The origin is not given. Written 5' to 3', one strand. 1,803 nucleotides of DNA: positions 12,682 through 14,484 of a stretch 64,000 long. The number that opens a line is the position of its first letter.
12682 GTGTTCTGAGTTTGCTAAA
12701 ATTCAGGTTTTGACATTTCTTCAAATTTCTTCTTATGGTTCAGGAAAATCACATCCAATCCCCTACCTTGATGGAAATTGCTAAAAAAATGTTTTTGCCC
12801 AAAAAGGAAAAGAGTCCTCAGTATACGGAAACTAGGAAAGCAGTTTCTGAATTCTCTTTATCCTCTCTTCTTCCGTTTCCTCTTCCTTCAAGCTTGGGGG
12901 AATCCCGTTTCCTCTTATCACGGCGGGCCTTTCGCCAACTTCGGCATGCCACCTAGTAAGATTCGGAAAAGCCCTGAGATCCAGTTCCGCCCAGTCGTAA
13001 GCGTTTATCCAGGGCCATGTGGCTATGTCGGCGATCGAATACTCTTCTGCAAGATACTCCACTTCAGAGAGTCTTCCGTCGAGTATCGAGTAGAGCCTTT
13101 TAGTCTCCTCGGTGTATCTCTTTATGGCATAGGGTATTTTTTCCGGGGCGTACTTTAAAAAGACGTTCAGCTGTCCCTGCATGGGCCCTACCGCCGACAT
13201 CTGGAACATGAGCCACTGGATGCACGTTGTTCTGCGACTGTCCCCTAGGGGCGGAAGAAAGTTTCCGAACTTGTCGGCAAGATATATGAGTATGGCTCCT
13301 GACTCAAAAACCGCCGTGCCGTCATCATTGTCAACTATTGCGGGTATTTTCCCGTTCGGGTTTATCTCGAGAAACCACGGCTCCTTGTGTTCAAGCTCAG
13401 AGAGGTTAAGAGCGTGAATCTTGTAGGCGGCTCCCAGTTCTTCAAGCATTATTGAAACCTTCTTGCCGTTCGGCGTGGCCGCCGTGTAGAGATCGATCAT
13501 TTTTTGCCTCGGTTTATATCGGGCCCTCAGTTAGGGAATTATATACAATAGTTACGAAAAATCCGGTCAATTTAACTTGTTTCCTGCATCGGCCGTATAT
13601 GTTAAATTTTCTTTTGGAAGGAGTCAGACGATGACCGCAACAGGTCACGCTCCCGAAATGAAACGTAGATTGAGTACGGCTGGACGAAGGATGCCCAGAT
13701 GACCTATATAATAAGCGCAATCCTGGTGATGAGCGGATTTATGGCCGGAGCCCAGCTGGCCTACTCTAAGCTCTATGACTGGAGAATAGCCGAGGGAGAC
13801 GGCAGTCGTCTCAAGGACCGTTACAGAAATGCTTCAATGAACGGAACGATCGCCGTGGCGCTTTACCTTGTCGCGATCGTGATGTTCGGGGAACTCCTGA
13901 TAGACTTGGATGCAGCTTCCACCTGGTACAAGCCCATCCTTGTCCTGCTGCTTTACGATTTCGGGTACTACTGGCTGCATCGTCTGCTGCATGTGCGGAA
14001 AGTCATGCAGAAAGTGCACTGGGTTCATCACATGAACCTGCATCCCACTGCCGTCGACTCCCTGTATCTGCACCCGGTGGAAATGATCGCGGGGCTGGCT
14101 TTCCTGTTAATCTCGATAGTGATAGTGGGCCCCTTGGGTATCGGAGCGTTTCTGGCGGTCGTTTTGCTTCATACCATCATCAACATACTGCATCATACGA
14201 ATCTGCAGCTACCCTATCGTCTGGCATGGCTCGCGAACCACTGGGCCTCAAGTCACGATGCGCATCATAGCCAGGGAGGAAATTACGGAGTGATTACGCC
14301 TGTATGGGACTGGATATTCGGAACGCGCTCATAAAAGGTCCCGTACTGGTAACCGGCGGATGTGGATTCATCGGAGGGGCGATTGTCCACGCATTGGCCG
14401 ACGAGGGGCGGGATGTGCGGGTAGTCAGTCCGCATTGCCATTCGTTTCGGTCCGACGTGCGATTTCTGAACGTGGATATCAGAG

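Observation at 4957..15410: Neighbourhood of sterol-type tailoring enzymes in a bacterial contig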

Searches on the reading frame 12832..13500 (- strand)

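Call 3: search_protein_families(library=pfam, proteins=[window:12832-13500:-], max_evalue=0.001)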
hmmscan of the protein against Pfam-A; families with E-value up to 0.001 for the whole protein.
window:12832-13500:- (222 aa): 5 families
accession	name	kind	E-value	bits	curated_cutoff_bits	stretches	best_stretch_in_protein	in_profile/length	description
PF13409.12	GST_N_2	-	1.1e-15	58.4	25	1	10-76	3-69/70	Glutathione S-transferase, N-terminal domain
PF02798.26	GST_N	-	2.2e-15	57.2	20.9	1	4-75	5-75/76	Glutathione S-transferase, N-terminal domain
PF13417.12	GST_N_3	-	5.7e-13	49.4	22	1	4-79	1-72/75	Glutathione S-transferase, N-terminal domain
PF00043.30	GST_C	-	1.3e-06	29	20.7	1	130-192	28-93/93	Glutathione S-transferase, C-terminal domain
PF13410.11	GST_C_2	-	0.00018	21.9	24.9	1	124-186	2-68/69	Glutathione S-transferase, C-terminal domain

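Call 4: search_protein_families(library=ncbifam, proteins=[window:12832-13500:-], max_evalue=0.001)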
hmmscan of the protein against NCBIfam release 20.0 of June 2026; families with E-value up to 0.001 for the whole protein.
window:12832-13500:- (222 aa): 9 families
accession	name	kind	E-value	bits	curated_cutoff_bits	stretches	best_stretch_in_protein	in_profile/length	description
NF008731.0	PRK11752.1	equivalog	4.8e-56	190.1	325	1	2-206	45-264/287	glutathione-dependent disulfide-bond oxidoreductase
NF010579.0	PRK13972.1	equivalog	3.6e-55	186.8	332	1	1-194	1-199/215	GSH-dependent disulfide bond oxidoreductase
NF007831.0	PRK10542.1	equivalog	4.5e-14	52.5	198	1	15-195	14-192/201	glutathione transferase GstA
TIGR01262.1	maiA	equivalog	9.2e-11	41.8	171.05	1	15-197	14-202/211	maleylacetoacetate isomerase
NF050814.1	FtsZBindFzlA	equivalog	8.9e-07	28.9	300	1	7-193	11-205/228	FtsZ-binding protein FzlA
NF049950.1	IsopEpoxGlthnTfaseIsoI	equivalog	1.1e-05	25.1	300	1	15-82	23-82/238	iIsoprene-epoxide--glutathione S-transferase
NF011693.0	PRK15113.1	equivalog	1.4e-05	24.9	150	1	15-159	22-169/214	glutathione transferase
NF007016.1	PRK09481.1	equivalog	1.6e-05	24.4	314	1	12-85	22-88/209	stringent starvation protein SspA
NF007682.0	PRK10357.1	equivalog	0.00024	20.7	181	1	8-161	8-158/202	glutathione S-transferase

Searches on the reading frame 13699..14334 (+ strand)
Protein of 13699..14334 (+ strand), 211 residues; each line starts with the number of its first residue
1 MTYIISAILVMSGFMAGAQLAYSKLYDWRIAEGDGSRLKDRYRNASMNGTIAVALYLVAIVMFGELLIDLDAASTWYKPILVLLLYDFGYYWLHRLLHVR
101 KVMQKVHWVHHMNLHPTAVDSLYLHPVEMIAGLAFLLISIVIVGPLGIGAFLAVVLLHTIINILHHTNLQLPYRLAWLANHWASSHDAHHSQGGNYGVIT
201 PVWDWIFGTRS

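Call 3: search_protein_families(library=pfam, proteins=[window:13699-14334:+], max_evalue=0.001)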
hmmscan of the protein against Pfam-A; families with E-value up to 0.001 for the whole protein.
window:13699-14334:+ (211 aa): 1 family
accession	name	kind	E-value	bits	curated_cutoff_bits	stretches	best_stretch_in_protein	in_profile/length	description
PF04116.19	FA_hydroxylase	-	2.3e-26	93.2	31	1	80-209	2-132/132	Fatty acid hydroxylase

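Call 4: search_protein_families(library=ncbifam, proteins=[window:13699-14334:+], max_evalue=0.001)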
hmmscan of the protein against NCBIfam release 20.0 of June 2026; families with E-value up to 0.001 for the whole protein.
window:13699-14334:+ (211 aa): 1 family
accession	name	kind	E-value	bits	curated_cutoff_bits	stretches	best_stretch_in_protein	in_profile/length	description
NF052566.1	OrLpdHdlsOlsERhiz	equivalog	4.3e-05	23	475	1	74-209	114-253/293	ornithine lipid hydroxylase OlsE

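Call 49: search_solved_structures(query=window:13699-14334:+, max_evalue=0.01)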
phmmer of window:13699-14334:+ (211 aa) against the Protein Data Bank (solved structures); distinct sequences matched with E-value up to 0.01: 0.
